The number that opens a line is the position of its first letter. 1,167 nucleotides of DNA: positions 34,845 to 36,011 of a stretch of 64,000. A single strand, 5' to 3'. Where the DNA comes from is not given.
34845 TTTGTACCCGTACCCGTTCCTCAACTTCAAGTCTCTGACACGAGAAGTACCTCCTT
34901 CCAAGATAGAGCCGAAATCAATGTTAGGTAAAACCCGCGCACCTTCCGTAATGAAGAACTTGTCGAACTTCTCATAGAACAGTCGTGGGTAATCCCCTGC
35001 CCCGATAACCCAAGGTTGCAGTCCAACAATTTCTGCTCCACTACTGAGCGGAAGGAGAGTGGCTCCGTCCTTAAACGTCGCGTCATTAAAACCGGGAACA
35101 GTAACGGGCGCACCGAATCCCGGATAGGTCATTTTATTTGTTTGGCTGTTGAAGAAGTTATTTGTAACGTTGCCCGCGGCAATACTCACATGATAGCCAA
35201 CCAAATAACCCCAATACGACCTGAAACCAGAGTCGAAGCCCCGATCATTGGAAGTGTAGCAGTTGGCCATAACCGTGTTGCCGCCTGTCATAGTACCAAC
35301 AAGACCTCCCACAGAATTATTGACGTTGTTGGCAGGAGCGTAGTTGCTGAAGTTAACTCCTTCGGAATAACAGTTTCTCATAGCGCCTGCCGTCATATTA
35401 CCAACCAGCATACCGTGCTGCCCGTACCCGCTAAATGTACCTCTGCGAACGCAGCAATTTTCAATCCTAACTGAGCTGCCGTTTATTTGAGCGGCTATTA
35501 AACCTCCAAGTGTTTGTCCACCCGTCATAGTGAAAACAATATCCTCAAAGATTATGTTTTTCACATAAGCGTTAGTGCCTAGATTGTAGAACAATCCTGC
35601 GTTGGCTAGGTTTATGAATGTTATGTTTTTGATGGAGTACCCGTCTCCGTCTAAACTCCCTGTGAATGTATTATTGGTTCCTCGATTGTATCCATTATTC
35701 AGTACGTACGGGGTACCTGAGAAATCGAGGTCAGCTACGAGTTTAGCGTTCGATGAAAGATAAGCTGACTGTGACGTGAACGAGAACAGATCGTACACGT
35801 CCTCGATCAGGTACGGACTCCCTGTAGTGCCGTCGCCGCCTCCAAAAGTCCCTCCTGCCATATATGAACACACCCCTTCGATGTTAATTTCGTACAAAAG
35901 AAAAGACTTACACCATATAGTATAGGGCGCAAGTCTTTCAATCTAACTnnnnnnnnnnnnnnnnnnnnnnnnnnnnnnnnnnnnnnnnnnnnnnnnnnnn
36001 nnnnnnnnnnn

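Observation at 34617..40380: Cassette of three consecutive fibre/spike proteins with different N-terminal modules (Gly-rich collagen-like, RCC1 propeller, beta-helix) sharing a related C-terminal approximately 120-aa domain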

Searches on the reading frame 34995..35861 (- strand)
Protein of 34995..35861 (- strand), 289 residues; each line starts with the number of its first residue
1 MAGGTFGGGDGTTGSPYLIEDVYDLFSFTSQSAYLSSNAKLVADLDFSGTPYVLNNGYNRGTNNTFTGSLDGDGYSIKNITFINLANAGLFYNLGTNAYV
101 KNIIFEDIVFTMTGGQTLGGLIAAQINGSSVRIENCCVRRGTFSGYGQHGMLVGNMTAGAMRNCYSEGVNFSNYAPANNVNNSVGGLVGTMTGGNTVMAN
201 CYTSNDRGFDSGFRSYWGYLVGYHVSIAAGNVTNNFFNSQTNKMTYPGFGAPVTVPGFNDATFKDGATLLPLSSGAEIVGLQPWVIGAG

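Call 79: find_homologous_proteins(query=window:34995-35861:-, max_evalue=0.001)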
Query window:34995-35861:- (289 aa): 5 proteins with E <= 0.001 among 2066 candidates.
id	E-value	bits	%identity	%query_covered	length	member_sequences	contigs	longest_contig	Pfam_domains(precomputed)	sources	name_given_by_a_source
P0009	7.5e-158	543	85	95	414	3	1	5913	-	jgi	jgi:hypothetical protein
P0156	2.7e-12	65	34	58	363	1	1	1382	PF07581.18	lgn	-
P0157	4.8e-10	57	32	62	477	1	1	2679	PF07581.18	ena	-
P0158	2.5e-9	55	33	71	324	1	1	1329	PF07581.18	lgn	-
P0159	4.9e-4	38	29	72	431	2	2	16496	-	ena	-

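Call 81: search_solved_structures(query=A9, max_evalue=1, show_alignments=1)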
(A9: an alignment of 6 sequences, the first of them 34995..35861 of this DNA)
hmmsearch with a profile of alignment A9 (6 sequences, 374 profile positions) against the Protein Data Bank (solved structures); distinct sequences matched with E-value up to 1: 1.
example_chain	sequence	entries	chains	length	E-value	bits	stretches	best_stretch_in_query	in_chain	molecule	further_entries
3n6z_A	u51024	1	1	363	4.3e-27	98.9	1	2-266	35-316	putative immunoglobulin A1 protease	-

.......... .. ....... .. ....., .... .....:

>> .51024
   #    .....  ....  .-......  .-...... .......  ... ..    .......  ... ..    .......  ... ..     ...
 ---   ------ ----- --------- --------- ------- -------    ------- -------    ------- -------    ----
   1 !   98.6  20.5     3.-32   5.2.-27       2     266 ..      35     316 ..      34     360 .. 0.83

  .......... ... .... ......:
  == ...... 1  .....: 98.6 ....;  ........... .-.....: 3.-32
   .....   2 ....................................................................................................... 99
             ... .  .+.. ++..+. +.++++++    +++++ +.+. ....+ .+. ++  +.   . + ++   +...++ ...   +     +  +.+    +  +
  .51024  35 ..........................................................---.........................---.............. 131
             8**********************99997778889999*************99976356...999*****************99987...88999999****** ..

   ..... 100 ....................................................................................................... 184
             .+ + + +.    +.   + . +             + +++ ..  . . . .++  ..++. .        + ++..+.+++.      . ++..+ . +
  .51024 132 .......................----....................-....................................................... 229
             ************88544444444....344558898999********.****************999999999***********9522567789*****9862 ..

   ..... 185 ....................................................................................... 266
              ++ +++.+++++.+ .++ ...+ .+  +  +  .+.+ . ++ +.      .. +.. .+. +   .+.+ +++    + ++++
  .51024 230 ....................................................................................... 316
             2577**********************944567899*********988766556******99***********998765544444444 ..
